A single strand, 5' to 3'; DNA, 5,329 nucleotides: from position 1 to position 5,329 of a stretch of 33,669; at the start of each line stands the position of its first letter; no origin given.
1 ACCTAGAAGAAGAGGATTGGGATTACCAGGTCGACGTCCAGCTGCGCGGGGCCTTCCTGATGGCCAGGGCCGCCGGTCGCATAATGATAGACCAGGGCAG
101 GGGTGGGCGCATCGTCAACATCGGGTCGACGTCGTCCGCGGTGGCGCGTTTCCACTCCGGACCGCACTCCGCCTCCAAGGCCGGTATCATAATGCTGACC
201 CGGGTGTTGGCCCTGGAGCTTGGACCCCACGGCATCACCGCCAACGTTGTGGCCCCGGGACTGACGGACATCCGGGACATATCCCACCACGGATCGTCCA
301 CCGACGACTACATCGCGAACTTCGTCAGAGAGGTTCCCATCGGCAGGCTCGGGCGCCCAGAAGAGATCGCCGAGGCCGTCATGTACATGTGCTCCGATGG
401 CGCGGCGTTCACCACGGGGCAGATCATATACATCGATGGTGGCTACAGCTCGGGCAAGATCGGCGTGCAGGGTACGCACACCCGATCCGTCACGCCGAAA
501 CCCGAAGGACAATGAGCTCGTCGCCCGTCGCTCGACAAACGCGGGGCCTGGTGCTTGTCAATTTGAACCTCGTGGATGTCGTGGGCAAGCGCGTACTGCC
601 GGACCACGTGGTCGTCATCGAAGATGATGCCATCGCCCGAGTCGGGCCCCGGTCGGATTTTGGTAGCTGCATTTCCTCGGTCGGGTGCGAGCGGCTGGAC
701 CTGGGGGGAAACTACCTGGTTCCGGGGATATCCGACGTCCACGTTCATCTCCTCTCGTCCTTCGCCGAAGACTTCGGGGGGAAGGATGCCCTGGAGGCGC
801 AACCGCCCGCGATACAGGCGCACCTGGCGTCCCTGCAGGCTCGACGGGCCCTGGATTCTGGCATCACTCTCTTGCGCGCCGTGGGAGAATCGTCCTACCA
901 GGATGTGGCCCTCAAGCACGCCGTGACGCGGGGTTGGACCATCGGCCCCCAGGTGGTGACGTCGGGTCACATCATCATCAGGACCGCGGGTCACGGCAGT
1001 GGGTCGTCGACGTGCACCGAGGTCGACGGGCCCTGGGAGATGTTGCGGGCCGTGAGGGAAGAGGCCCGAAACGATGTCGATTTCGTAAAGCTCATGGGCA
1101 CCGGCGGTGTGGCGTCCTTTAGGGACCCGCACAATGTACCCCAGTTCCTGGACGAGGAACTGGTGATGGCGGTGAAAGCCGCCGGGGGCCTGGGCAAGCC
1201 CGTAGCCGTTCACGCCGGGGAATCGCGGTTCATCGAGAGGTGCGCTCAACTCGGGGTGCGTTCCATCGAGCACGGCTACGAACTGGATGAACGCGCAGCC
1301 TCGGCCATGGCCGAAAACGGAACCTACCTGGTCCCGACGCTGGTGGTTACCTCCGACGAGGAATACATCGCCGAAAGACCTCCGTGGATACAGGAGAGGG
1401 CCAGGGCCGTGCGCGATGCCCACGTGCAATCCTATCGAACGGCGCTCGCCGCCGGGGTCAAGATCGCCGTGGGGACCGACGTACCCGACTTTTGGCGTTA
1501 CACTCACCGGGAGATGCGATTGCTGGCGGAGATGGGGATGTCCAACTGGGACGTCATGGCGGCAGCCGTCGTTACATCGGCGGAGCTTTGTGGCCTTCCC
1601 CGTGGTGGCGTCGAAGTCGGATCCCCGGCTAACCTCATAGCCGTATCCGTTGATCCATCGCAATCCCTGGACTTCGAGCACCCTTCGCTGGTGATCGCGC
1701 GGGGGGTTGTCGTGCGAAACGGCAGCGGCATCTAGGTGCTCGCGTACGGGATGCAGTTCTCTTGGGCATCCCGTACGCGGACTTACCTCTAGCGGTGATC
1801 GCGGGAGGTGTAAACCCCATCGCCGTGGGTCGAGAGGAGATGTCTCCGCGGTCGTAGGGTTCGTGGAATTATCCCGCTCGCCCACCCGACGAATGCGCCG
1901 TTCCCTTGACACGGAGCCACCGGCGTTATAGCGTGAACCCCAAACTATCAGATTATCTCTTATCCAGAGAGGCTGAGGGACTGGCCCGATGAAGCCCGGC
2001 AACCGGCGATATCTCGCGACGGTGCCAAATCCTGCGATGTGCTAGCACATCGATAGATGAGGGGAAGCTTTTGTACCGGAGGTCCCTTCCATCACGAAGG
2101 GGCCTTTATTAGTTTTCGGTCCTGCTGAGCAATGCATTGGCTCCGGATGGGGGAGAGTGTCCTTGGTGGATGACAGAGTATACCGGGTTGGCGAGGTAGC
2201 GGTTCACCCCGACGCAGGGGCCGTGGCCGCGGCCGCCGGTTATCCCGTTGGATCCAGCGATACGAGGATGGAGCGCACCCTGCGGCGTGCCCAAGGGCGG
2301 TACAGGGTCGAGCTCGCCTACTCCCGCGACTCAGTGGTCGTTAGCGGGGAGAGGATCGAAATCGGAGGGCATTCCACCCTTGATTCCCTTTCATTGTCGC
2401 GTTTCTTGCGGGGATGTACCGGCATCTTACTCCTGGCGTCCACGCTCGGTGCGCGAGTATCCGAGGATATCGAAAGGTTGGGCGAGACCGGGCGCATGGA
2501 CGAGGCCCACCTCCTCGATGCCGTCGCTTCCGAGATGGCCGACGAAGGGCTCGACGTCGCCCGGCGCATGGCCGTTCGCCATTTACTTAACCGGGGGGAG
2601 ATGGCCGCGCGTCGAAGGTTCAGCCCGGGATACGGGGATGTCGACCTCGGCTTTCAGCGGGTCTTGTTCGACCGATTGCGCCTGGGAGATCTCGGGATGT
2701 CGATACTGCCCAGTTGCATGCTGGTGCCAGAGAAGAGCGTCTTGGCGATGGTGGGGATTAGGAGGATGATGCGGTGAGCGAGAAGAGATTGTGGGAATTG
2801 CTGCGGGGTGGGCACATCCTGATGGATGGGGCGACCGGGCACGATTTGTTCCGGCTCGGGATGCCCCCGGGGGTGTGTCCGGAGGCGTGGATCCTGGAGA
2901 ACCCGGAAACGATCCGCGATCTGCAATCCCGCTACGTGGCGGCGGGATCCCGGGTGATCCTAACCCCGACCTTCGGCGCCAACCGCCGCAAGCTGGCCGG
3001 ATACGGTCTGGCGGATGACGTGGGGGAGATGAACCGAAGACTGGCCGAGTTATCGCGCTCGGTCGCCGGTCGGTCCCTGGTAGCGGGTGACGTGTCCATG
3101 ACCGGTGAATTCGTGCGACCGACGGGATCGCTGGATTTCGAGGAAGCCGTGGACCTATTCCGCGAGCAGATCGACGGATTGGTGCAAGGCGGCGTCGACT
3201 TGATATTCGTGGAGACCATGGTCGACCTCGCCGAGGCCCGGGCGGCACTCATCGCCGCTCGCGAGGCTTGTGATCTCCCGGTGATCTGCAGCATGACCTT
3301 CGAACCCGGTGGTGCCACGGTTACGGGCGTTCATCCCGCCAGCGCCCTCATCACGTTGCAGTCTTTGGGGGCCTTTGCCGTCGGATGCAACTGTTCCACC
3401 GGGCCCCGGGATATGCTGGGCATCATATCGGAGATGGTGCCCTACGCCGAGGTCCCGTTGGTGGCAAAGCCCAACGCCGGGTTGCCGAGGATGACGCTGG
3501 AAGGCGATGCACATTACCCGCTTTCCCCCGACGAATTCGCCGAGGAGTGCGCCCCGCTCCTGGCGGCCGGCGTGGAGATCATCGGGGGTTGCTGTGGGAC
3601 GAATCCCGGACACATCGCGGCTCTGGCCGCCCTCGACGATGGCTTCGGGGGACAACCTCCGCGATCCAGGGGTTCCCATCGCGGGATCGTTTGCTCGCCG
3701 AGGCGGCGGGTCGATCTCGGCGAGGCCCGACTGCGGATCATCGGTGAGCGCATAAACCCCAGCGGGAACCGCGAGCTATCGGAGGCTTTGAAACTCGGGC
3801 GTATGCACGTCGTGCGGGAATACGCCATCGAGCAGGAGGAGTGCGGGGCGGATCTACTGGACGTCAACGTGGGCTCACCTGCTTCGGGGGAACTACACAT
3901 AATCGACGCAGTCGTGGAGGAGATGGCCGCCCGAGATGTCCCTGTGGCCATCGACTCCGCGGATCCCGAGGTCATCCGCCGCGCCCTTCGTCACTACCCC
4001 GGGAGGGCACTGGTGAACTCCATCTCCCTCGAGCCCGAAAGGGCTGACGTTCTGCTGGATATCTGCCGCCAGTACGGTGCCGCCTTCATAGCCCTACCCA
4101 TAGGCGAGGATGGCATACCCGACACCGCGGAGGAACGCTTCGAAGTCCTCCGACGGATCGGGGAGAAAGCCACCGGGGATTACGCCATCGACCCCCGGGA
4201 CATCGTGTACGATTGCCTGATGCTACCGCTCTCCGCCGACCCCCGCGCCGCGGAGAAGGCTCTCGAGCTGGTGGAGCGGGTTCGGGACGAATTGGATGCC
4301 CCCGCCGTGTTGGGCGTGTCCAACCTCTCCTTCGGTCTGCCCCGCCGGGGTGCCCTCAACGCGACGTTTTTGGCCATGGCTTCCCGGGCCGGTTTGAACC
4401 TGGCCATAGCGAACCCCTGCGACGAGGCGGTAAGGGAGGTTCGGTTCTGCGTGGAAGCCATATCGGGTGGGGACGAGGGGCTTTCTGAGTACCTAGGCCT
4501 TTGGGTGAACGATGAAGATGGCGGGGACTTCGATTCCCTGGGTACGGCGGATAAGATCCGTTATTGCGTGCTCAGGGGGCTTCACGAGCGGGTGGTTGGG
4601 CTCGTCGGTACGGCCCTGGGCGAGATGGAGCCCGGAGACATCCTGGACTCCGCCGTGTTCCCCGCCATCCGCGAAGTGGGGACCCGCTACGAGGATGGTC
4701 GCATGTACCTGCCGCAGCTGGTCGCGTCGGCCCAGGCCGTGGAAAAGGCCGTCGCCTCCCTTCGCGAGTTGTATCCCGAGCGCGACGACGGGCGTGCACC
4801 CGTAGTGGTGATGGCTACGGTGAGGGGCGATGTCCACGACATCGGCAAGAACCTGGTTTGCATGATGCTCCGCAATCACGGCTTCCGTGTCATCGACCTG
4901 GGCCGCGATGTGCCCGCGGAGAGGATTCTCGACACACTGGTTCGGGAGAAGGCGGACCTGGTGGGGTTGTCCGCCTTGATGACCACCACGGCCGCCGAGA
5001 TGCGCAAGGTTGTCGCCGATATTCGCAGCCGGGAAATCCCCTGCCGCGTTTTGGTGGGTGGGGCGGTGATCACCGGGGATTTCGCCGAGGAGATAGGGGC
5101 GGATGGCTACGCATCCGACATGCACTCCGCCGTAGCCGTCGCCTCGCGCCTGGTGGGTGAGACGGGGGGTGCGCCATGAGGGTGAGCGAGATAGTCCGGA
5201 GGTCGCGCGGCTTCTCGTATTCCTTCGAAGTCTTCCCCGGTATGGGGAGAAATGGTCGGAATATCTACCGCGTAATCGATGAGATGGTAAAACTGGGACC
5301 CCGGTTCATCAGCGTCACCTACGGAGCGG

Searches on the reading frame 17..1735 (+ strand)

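Call 19: search_protein_families(library=pfam, proteins=[window:17-1735:+], max_evalue=0.00001)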
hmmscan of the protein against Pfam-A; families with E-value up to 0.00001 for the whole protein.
window:17-1735:+ (572 aa): 2 families
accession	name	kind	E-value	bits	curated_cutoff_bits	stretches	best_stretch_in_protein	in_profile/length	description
PF01979.26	Amidohydro_1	-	3.7e-33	115.6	25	1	233-565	1-340/345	Amidohydrolase family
PF07969.17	Amidohydro_3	-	5.2e-10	39.8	29.7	1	339-566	213-471/472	Amidohydrolase family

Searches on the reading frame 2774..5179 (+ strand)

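Call 19: search_protein_families(library=pfam, proteins=[window:2774-5179:+], max_evalue=0.00001)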
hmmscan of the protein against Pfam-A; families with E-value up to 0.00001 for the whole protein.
window:2774-5179:+ (801 aa): 4 families
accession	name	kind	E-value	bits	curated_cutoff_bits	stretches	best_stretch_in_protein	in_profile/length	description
PF02574.22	S-methyl_trans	-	5.3e-70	237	22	1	16-286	2-281/283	Homocysteine S-methyltransferase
PF02310.24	B12-binding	-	1.8e-26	92.8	32.1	1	677-787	2-120/121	B12 binding domain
PF00809.28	Pterin_bind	-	5.9e-24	85.5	25.5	1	324-545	1-242/244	Pterin binding enzyme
PF02607.22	B12-binding_2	-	3.2e-14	53.3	23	1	592-663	2-73/74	B12 binding domain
